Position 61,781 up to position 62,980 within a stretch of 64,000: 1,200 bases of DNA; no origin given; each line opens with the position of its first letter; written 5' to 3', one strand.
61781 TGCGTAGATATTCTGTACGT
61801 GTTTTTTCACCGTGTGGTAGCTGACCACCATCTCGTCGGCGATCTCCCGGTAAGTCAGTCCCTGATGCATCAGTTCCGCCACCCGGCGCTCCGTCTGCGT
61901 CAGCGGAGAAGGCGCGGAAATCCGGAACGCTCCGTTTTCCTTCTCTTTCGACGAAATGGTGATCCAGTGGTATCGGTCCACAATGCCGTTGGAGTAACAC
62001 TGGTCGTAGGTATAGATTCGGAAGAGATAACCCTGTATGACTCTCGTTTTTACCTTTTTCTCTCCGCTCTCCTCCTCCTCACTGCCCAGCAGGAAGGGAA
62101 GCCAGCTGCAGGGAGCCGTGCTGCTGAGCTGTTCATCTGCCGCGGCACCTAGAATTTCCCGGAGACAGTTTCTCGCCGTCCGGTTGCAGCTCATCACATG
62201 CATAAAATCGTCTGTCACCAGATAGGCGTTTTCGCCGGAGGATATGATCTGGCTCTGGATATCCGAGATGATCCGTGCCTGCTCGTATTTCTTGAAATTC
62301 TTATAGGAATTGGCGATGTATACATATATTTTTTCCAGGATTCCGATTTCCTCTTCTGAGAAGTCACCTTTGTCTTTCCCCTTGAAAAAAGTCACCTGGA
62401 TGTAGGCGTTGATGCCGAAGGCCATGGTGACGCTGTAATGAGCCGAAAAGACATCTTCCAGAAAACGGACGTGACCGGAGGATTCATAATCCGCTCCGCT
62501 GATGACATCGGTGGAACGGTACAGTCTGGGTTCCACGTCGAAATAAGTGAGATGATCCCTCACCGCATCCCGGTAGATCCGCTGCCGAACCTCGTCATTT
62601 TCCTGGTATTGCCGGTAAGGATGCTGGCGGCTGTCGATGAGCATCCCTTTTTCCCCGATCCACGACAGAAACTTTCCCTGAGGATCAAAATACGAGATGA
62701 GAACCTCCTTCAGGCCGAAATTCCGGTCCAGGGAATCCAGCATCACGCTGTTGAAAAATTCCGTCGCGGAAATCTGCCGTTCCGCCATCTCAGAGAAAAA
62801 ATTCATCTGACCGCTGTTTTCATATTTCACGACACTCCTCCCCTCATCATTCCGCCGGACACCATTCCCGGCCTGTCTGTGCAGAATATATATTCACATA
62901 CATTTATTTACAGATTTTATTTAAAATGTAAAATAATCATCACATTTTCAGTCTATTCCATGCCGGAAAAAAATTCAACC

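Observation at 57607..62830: Orphan glycyl-radical enzyme cassette: LuxR regulator - activase - GRE (Cys-x-Glu type) - small acidic protein, with no microcompartment or pathway genes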

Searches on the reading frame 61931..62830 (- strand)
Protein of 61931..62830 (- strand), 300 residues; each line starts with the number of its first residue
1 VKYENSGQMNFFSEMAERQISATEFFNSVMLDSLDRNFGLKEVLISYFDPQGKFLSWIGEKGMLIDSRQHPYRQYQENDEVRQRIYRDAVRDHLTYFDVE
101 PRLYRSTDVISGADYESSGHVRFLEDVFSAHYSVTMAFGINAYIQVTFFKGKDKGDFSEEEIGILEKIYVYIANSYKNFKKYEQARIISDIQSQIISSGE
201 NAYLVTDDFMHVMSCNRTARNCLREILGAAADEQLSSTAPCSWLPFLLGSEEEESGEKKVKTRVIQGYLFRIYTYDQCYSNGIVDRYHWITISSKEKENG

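Call 68: search_protein_representatives(protein=window:61931-62830:-)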
Query: 300 residues. Proteins with E-value up to 0.001 (for the whole library): 100; up to 1e-10: 66; up to 1e-30: 22. The best 100 are listed.
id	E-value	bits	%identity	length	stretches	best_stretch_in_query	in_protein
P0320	1.4e-115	402.3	59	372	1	6-298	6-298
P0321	4.1e-115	400.7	60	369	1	1-296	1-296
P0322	4.4e-91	321.9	51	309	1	4-298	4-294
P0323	2.0e-89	316.4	51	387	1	7-294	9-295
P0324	4.5e-89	315.3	65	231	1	5-226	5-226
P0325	1.5e-87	310.3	66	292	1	93-298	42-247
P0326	2.1e-77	277.0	44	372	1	10-295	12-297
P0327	9.0e-74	265.1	44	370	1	1-297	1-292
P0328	2.8e-70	253.6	41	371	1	5-294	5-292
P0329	4.0e-64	233.4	41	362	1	7-293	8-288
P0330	6.9e-63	229.3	41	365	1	6-299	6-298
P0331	1.8e-60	221.4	68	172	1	1-150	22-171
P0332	3.1e-55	204.2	36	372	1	4-294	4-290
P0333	3.3e-52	194.3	37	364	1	2-296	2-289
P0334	1.5e-49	185.6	58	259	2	136-255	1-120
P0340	9.2e-34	133.8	28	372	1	9-293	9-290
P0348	1.7e-24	103.4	26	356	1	6-295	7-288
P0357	1.0e-18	84.4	26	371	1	10-292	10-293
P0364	8.4e-17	78.1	28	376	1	10-231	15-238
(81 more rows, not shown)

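Call 69: find_encoding_contigs(protein=P0340, flank=6000, max_places=2)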
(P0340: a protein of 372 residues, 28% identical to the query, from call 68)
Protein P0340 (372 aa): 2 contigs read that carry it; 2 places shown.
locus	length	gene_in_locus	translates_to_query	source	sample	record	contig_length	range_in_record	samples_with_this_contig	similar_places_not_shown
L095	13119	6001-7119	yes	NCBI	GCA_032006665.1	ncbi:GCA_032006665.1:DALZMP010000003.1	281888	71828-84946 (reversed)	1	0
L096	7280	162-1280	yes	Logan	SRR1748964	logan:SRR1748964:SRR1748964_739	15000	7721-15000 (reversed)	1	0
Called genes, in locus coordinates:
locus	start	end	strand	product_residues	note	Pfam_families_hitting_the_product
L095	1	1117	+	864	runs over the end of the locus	PF02901:PFL-like, PF01228:Gly_radical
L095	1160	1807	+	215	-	-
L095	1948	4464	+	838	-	PF02901:PFL-like, PF01228:Gly_radical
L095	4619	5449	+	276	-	PF05853:BKACE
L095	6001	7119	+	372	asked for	PF00196:GerE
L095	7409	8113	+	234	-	PF02517:Rce1-like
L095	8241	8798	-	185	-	PF13302:Acetyltransf_3, PF13420:Acetyltransf_4, PF00583:Acetyltransf_1, PF13673:Acetyltransf_10, PF13508:Acetyltransf_7, PF08445:FR47 (weak)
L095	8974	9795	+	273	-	PF02535:Zip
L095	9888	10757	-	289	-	PF04055:Radical_SAM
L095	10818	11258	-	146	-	PF06445:GyrI-like, PF14526:Cass2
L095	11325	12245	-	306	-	PF19187:HTH_PafC (weak), PF08220:HTH_DeoR (weak), PF08279:HTH_11, PF13280:WYL, PF25583:WCX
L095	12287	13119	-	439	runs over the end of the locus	PF03480:DctP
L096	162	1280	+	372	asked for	PF00196:GerE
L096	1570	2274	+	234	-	PF02517:Rce1-like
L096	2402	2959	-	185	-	PF13302:Acetyltransf_3, PF13420:Acetyltransf_4, PF00583:Acetyltransf_1, PF13673:Acetyltransf_10, PF13508:Acetyltransf_7, PF08445:FR47 (weak)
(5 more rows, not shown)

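Call 70: find_encoding_contigs(protein=P0348, flank=7000, max_places=2)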
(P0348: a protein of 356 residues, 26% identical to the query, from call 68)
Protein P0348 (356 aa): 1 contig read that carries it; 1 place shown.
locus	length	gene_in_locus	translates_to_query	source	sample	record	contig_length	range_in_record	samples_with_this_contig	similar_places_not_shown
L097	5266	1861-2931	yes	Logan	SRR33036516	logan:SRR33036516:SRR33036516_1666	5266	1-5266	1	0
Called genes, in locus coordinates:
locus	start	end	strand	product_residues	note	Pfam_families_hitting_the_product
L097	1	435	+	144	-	?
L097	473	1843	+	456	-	PF07690:MFS_1, PF00083:Sugar_tr (weak), PF07690:MFS_1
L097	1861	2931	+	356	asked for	PF00196:GerE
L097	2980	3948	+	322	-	PF04055:Radical_SAM, PF00037:Fer4, PF12797:Fer4_2 (weak), PF12837:Fer4_6 (weak), PF13237:Fer4_10, PF14697:Fer4_21 (weak), PF12838:Fer4_7 (weak), PF13187:Fer4_9, +3 more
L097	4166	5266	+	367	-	?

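Call 71: find_encoding_contigs(protein=P0357, flank=7000, max_places=2)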
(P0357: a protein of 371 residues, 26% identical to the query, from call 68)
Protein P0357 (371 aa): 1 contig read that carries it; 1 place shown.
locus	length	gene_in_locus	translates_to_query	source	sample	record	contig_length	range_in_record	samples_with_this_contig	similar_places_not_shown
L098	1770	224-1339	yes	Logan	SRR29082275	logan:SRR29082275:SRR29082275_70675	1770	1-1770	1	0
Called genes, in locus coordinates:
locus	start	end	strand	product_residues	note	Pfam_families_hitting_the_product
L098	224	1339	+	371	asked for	PF00196:GerE, PF08281:Sigma70_r4_2 (weak)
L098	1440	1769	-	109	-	?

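Call 72: search_protein_families(library=ncbifam, proteins=[L095:1948-4464:+, L097:4166-5266:+, L097:2980-3948:+, L095:2-1117:+, L095:4619-5449:+, L095:9888-10757:-], max_evalue=1e-20)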
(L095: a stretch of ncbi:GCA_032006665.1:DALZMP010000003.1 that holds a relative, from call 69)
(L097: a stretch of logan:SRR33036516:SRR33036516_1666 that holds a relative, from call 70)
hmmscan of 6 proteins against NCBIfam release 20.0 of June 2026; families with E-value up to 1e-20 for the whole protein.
L095:1948-4464:+ (838 aa): 10 families
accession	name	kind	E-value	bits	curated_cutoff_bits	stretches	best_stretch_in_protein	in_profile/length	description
TIGR01774.1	PFL2-3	subfamily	3.4e-176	587.8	678.2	1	36-837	3-785/786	formate C-acetyltransferase/glycerol dehydratase family glycyl radical enzyme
TIGR04394.1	choline_CutC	equivalog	7.1e-172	573.8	1050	1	36-834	2-784/789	choline trimethylamine-lyase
NF048011.1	SfplDhtHpsGDes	equivalog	1.8e-170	569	1000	1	33-837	20-820/821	(2S)-3-sulfopropanediol dehydratase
NF043068.1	glycl_HYPD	equivalog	3.1e-144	481.9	1100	1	36-837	1-783/784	trans-4-hydroxy-L-proline dehydratase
NF048009.1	SfplDhtHpfGKleb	equivalog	3e-133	445.7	1000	1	35-836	24-822/824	(2S)-3-sulfopropanediol dehydratase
NF007437.0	PRK09983.1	equivalog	2.9e-120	402.7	1109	1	36-837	2-764/765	formate C-acetyltransferase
NF033718.1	indole_decarb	equivalog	4.4e-111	372.6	1100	2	129-629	146-646/868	indoleacetate decarboxylase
NF033715.1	glycyl_HPDL_Lrg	equivalog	6.1e-100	335.4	1150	2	231-626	268-678/901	4-hydroxyphenylacetate decarboxylase large subunit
TIGR01255.1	pyr_form_ly_1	equivalog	2.1e-41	142.2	994.2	1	628-837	537-742/744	formate C-acetyltransferase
NF038360.1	rad_fix_GrcA3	exception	4.1e-21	74.8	158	1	769-837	8-76/78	autonomous glycyl radical cofactor GrcA3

L097:4166-5266:+ (367 aa): 7 families
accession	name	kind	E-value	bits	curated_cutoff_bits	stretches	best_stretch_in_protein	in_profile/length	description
TIGR04394.1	choline_CutC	equivalog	1.9e-55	188.8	1050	1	28-364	2-337/789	choline trimethylamine-lyase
TIGR01774.1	PFL2-3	subfamily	8.7e-55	186.3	678.2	1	28-367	3-337/786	formate C-acetyltransferase/glycerol dehydratase family glycyl radical enzyme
NF043068.1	glycl_HYPD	equivalog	3.5e-50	170.9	1100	1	28-347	1-316/784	trans-4-hydroxy-L-proline dehydratase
NF048011.1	SfplDhtHpsGDes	equivalog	1.4e-49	169.1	1000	1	27-347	22-347/821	(2S)-3-sulfopropanediol dehydratase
NF048009.1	SfplDhtHpfGKleb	equivalog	1e-45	156.2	1000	1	29-360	26-357/824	(2S)-3-sulfopropanediol dehydratase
NF007437.0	PRK09983.1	equivalog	2.1e-36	125.4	1109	1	28-362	2-322/765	formate C-acetyltransferase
NF033718.1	indole_decarb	equivalog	9.3e-28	96.9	1100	1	26-353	30-381/868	indoleacetate decarboxylase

L097:2980-3948:+ (322 aa): 12 families
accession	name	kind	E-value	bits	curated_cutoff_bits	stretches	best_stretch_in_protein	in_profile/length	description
NF048010.1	SfplDhtActHpsHDes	equivalog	4.7e-104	347.4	430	1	14-310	3-297/298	(2S)-3-sulfopropanediol dehydratase activating enzyme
TIGR02494.1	PFLE_PFLC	subfamily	1.2e-103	346.4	174.35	1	19-315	1-293/293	glycyl-radical enzyme activating protein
NF043069.1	T4HPD_activ_SAM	equivalog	9.3e-99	330.6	425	1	17-322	2-299/299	trans-4-hydroxy-L-proline dehydratase activase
TIGR04395.1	cutC_activ_rSAM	equivalog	2.6e-86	289.7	360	1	14-320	2-306/309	choline TMA-lyase-activating enzyme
NF033719.1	ind_deCO2_activ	equivalog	4.2e-84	282.4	425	1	17-317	1-299/302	indoleacetate decarboxylase activase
NF033717.2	HPDL_rSAM_activ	equivalog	8.7e-84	281.4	420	1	15-320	2-305/311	4-hydroxyphenylacetate decarboxylase activase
NF048008.1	SfplDhtActHpfHKleb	equivalog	2.5e-80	270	500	1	18-321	1-306/308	(2S)-3-sulfopropanediol dehydratase activating enzyme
TIGR04003.1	rSAM_BssD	equivalog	1.2e-75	254.6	496.45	1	18-322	2-308/314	[benzylsuccinate synthase]-activating enzyme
NF007483.0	PRK10076.1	equivalog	4e-66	223.1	326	2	96-322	72-292/292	[formate-C-acetyltransferase]-activating enzyme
TIGR02493.1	PFLA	equivalog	1.1e-56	191.8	231.75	1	114-313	41-234/235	pyruvate formate-lyase-activating protein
TIGR04041.1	activase_YjjW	hypoth_equivalog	2.4e-54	184.6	250.2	1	17-314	2-268/276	YjjW family glycine radical enzyme activase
NF008356.0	PRK11145.1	equivalog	2.3e-47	161.3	375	1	115-317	47-243/246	pyruvate formate lyase 1-activating protein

L095:2-1117:+ (371 aa): 9 families
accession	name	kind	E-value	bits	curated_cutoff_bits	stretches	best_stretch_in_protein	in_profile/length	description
NF048011.1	SfplDhtHpsGDes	equivalog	4.9e-69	233.5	1000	1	9-370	471-820/821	(2S)-3-sulfopropanediol dehydratase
NF043068.1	glycl_HYPD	equivalog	1.4e-67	228.4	1100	1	34-370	458-783/784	trans-4-hydroxy-L-proline dehydratase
TIGR04394.1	choline_CutC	equivalog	7.2e-65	219.9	1050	1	38-368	466-785/789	choline trimethylamine-lyase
TIGR01774.1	PFL2-3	subfamily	1e-64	219.1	678.2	1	14-370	445-785/786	formate C-acetyltransferase/glycerol dehydratase family glycyl radical enzyme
NF033718.1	indole_decarb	equivalog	1.6e-53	182.2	1100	1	162-369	670-866/868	indoleacetate decarboxylase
NF048009.1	SfplDhtHpfGKleb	equivalog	1.6e-51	175.4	1000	1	8-368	467-821/824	(2S)-3-sulfopropanediol dehydratase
NF007437.0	PRK09983.1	equivalog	2.3e-47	161.6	1109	1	90-370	492-764/765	formate C-acetyltransferase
NF033715.1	glycyl_HPDL_Lrg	equivalog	3.3e-47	160.9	1150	1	162-368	703-898/901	4-hydroxyphenylacetate decarboxylase large subunit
TIGR01255.1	pyr_form_ly_1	equivalog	1.6e-23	83.1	994.2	1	171-370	547-742/744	formate C-acetyltransferase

L095:4619-5449:+ (276 aa): 4 families
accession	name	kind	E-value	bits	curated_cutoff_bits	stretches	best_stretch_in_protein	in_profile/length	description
NF052387.1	Lys_ferment_KCE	equivalog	1.6e-79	267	382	1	5-274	2-267/267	3-keto-5-aminohexanoate cleavage enzyme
NF053538.1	DixhxACActTsKce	equivalog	3.2e-54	184.1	430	2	137-274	160-302/310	3,5-dioxohexanoate:acetyl-CoA acetone transferase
NF053568.1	3OXCoAcCUPNH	equivalog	1.7e-53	181.6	350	1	6-275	5-273/274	3-oxoadipate:acetyl-CoA acetyltransferase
NF052389.1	Lys_KAL_CLE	exception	5.8e-46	157.1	725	1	4-275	170-437/440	bifunctional 3-aminobutyryl-CoA ammonia lyase/3-keto-5-aminohexanoate cleavage enzyme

L095:9888-10757:- (289 aa): 4 families
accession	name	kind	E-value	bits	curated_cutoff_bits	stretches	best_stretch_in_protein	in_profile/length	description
NF033668.1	rSAM_PA0069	hypoth_equivalog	2.2e-42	145.3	360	1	13-251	58-297/348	PA0069 family radical SAM protein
NF038135.1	rSAM_Rv2578c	equivalog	4.8e-35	121.1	430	1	14-261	62-314/317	Rv2578c family radical SAM protein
NF038136.1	rSAM_Rv_intein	exception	2.1e-30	106.2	700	1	44-239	355-550/574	intein-containing Rv2578c family radical SAM protein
TIGR04470.1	rSAM_mob_pairB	equivalog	1.2e-21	77.3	410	1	16-234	22-228/285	radical SAM mobile pair protein B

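Call 73: find_encoding_contigs(protein=P0364, flank=7000, max_places=3)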
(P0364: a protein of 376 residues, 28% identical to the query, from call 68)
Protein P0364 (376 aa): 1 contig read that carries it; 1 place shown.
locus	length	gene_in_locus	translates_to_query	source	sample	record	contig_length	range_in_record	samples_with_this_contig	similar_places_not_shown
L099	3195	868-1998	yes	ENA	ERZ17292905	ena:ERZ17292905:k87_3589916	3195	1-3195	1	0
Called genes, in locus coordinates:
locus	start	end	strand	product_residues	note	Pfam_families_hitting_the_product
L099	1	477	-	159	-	?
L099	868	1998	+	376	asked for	PF00196:GerE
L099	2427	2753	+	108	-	-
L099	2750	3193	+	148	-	?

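Call 74: search_protein_families(library=pfam, proteins=[L099:2427-2753:+, L099:2750-3193:+, L099:1-477:-, L095:1160-1807:+, L097:1-435:+], max_evalue=0.01)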
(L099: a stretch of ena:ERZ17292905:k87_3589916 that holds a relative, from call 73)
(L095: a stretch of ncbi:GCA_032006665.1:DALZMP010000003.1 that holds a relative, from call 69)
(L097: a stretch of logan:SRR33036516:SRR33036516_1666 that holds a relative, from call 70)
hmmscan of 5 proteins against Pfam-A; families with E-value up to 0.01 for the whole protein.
L099:2427-2753:+ (108 aa): 0 families

L099:2750-3193:+ (148 aa): 1 family
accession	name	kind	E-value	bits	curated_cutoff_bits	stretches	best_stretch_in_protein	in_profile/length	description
PF00474.23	SSF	-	0.00036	19.9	22.8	1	40-147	1-106/406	Sodium:solute symporter family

L099:1-477:- (159 aa): 0 families

L095:1160-1807:+ (215 aa): 0 families

L097:1-435:+ (144 aa): 1 family
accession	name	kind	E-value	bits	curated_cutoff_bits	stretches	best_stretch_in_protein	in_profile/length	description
PF05853.18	BKACE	-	3e-50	171.5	24.8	1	1-133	140-274/274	beta-keto acid cleavage enzyme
